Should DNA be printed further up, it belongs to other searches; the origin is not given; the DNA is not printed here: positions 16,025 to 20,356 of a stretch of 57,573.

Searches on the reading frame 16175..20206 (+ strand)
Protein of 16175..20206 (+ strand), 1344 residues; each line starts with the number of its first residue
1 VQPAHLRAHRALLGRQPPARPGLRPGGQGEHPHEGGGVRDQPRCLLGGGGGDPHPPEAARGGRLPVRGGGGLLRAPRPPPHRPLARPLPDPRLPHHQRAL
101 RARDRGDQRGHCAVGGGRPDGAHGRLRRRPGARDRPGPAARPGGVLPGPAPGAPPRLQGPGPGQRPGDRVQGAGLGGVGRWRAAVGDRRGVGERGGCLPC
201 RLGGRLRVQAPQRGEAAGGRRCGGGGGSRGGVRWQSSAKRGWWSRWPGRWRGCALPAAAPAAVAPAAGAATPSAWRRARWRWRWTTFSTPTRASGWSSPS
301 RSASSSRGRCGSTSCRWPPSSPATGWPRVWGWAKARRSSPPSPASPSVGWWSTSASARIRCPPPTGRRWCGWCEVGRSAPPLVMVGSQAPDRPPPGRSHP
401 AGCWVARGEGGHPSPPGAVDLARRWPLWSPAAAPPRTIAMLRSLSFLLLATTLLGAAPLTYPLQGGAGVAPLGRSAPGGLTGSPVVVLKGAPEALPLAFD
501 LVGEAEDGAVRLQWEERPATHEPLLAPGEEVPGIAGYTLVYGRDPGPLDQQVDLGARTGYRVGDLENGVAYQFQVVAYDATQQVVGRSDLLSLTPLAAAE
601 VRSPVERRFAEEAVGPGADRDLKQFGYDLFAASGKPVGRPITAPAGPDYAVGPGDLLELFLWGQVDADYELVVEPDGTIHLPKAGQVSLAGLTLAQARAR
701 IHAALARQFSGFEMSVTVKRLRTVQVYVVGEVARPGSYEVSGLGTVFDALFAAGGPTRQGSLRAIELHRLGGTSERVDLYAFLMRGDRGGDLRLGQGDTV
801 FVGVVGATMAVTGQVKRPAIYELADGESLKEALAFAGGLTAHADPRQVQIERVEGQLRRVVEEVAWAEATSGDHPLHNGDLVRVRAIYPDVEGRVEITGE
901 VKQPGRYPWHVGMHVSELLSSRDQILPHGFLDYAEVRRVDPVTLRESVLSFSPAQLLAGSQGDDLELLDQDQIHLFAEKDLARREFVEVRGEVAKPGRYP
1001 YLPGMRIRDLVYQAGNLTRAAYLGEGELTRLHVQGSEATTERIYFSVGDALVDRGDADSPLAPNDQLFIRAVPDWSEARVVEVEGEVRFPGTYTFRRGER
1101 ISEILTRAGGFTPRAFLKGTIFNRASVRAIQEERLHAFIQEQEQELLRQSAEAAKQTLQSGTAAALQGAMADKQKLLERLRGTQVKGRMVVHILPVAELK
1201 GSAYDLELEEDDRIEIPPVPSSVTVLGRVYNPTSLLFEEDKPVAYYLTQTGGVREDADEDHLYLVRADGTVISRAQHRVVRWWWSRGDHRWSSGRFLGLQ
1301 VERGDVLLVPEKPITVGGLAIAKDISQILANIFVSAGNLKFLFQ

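Call 74: search_protein_families(library=pfam, proteins=[window:16175-20206:+], max_evalue=0.00001)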
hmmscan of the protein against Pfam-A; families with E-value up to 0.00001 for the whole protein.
window:16175-20206:+ (1344 aa): 3 families
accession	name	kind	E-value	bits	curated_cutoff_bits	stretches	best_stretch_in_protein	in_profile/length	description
PF10531.15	SLBB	-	3.8e-58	193.6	27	4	726-778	2-55/55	SLBB domain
PF22461.2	SLBB_2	-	4.8e-36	123.1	27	2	725-802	2-79/79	SLBB domain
PF02563.21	Poly_export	-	1.8e-20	73.3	28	1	644-719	2-77/77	Polysaccharide biosynthesis/export protein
